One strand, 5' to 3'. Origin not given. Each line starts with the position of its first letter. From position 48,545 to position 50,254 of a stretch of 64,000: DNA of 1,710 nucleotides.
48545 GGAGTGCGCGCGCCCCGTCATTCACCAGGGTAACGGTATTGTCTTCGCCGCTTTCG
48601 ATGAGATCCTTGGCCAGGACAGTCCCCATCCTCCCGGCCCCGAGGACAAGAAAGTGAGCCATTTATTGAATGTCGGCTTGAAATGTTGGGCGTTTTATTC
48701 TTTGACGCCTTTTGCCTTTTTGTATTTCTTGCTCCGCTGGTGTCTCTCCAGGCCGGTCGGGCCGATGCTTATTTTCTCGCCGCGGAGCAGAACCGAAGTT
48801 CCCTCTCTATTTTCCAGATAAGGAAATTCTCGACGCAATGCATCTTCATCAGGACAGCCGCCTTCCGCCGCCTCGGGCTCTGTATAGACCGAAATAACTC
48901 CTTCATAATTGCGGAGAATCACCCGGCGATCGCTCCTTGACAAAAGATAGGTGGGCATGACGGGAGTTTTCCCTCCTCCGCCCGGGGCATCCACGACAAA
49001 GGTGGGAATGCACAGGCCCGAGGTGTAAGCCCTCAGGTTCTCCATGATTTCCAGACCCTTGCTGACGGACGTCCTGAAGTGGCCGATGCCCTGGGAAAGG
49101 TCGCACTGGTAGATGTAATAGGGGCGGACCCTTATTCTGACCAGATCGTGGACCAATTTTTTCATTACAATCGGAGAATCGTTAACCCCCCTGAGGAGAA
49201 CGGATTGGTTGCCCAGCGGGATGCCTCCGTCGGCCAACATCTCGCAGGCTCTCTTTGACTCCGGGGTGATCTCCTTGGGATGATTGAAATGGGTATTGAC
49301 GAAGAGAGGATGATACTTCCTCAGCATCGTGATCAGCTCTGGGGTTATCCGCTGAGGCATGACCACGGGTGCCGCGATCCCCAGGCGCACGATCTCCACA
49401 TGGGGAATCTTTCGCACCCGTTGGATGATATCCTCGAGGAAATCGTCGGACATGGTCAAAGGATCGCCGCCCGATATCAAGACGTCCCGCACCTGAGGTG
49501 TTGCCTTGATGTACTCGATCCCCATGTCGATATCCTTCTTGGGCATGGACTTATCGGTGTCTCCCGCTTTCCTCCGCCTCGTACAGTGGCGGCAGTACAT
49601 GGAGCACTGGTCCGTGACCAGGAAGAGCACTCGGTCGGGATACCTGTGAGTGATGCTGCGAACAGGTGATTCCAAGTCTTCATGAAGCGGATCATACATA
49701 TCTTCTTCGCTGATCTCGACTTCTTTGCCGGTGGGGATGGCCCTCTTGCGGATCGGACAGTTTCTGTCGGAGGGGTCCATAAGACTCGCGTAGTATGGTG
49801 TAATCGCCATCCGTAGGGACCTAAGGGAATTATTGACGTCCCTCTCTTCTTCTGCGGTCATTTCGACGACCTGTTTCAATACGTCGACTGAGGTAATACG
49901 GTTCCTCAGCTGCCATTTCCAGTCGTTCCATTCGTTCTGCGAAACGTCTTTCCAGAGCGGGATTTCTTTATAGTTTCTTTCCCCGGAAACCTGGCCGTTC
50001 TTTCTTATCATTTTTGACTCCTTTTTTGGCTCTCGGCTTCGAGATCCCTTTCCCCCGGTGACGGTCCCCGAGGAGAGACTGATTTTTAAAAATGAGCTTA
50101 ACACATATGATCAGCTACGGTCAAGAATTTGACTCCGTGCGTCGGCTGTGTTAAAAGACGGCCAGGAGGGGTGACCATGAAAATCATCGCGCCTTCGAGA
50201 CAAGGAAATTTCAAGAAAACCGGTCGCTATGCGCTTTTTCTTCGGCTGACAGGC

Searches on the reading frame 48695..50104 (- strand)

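Call 9: search_protein_families(library=pfam, proteins=[window:48695-50104:-], max_evalue=0.00001)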
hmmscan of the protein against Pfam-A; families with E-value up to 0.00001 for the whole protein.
window:48695-50104:- (469 aa): 2 families
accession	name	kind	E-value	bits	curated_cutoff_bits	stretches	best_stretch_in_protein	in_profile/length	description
PF12544.13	LAM_C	-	4.3e-33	114.6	26.7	1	354-465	1-114/127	Lysine-2,3-aminomutase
PF04055.27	Radical_SAM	-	3.8e-13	50.4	29.5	1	163-312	3-159/166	Radical SAM superfamily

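Call 64: search_protein_families(library=ncbifam, proteins=[window:48695-50104:-], max_evalue=0.00001)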
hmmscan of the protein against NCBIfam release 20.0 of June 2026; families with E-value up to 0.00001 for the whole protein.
window:48695-50104:- (469 aa): 8 families
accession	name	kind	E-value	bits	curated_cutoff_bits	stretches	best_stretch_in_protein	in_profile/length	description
TIGR03820.1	lys_2_3_AblA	equivalog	8.3e-178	591.4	525.4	1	54-422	2-373/417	lysine 2,3-aminomutase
TIGR04368.1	Glu_2_3_NH3_mut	equivalog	1.6e-149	497.9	650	1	47-407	43-402/404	glutamate 2,3-aminomutase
TIGR04468.1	arg_2_3_am_muta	equivalog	1.8e-125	418.6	600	1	58-402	1-346/351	arginine 2,3-aminomutase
TIGR00238.1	TIGR00238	subfamily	1.7e-109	365.8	199.2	1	47-375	2-331/331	KamA family radical SAM protein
TIGR03822.1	AblA_like_2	hypoth_equivalog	6.7e-91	304.7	396.25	1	82-386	13-319/321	lysine-2,3-aminomutase-like protein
TIGR03821.1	EFP_modif_epmB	equivalog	7.4e-68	228.9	369.3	1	62-382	1-321/321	EF-P beta-lysylation protein EpmB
TIGR03977.1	rSAM_pair_HxsC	equivalog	1.8e-07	30.4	267.9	1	148-238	16-102/292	His-Xaa-Ser system radical SAM maturase HxsC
TIGR02666.1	moaA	equivalog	4.6e-06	25.8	284.05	0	163-243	16-96/336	GTP 3',8-cyclase MoaA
